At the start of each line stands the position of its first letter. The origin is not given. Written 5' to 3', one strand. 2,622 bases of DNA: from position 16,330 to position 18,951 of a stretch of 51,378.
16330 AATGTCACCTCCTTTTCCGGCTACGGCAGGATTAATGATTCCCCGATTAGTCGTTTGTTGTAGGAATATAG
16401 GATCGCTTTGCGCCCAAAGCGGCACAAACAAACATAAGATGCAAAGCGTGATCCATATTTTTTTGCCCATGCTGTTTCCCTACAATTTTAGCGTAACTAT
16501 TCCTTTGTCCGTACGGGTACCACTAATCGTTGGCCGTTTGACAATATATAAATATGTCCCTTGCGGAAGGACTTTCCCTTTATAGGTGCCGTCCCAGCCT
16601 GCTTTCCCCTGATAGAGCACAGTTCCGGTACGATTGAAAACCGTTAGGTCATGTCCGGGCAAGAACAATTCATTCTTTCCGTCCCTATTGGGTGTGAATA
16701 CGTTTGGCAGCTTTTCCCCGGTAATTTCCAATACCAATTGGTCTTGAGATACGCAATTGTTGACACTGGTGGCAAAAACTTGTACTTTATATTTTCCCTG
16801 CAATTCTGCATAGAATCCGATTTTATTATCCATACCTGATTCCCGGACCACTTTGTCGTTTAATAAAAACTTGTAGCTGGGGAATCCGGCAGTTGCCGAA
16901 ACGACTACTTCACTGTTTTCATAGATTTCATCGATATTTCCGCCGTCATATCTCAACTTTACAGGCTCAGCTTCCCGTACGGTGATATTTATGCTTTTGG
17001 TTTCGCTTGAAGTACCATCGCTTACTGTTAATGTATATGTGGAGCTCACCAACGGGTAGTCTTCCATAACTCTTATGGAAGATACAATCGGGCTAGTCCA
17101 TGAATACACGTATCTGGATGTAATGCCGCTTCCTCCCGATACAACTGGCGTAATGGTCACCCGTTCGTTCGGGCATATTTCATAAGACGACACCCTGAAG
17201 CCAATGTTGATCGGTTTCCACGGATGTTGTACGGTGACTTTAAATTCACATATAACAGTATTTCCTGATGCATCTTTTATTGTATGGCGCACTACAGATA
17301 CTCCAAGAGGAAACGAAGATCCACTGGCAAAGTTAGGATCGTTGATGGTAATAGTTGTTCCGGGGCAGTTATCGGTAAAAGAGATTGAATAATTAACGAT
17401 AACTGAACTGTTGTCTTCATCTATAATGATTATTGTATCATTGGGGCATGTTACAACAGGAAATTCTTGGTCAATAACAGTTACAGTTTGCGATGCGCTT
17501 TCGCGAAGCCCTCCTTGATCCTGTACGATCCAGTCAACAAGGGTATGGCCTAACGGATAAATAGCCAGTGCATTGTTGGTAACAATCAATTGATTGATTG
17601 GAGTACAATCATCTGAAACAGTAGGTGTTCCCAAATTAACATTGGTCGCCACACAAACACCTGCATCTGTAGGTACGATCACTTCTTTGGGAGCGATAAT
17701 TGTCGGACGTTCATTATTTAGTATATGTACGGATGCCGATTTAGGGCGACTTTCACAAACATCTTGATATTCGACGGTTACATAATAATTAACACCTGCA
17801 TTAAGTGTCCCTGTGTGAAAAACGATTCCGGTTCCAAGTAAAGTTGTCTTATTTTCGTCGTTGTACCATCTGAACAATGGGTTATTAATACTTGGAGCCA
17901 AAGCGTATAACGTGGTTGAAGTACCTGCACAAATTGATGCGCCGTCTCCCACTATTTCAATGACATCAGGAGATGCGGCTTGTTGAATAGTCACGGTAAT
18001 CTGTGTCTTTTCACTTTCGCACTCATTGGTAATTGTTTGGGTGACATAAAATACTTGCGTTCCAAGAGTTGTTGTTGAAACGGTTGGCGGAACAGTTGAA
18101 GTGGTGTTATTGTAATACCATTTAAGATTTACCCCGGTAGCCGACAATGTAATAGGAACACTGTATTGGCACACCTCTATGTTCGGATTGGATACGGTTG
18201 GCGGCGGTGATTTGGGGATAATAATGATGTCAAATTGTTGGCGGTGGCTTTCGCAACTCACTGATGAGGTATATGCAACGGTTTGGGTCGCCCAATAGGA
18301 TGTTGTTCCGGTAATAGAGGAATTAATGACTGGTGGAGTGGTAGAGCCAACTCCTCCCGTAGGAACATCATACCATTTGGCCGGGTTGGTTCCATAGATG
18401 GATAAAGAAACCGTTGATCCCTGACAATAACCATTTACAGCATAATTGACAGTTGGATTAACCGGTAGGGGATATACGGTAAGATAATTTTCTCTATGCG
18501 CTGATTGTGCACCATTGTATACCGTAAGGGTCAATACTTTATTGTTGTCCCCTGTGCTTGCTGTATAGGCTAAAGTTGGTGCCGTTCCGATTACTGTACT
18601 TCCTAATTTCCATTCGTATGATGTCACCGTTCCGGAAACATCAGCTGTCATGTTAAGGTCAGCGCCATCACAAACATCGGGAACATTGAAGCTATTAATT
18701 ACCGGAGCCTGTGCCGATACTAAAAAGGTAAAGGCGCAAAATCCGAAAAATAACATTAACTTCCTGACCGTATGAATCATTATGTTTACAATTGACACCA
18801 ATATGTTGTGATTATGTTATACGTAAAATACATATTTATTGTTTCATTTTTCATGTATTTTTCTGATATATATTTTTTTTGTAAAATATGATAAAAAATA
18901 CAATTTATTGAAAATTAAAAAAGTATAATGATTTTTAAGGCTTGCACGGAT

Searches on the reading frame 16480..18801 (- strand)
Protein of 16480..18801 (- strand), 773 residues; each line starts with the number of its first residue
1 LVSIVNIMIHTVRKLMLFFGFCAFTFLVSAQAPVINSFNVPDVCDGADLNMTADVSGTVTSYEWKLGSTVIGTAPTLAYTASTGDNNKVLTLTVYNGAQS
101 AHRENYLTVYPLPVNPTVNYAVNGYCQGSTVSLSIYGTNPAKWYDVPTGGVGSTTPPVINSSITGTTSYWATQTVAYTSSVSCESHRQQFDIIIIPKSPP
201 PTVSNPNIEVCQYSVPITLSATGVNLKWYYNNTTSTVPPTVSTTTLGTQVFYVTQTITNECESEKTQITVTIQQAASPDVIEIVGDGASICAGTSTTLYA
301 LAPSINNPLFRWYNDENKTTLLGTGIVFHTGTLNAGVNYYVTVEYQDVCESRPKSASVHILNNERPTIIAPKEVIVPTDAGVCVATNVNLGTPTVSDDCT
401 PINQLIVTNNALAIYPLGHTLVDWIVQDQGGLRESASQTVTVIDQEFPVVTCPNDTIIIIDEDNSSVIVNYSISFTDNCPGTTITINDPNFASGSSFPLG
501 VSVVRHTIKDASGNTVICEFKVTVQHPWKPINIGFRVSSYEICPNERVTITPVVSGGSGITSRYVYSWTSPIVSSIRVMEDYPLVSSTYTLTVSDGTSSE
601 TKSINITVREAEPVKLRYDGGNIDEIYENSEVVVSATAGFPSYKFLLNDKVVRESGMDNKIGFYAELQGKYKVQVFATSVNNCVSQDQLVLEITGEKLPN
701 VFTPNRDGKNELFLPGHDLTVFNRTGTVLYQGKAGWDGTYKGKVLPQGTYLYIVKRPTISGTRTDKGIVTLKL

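Call 66: search_protein_families(library=pfam, proteins=[window:16480-18801:-], max_evalue=0.00001)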
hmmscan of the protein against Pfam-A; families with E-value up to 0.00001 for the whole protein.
window:16480-18801:- (773 aa): 3 families
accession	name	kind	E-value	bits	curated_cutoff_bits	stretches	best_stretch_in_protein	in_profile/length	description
PF19081.6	Ig_7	-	2.5e-23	82.6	27.3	2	282-354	5-75/84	Ig-like domain CHU_C associated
PF02494.22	HYR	-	3.2e-12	47.1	21.7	1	444-524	2-81/81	HYR domain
PF13585.12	CHU_C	-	5.5e-12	46.1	27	1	697-771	2-86/86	CHU_C Type IX secretion signal domain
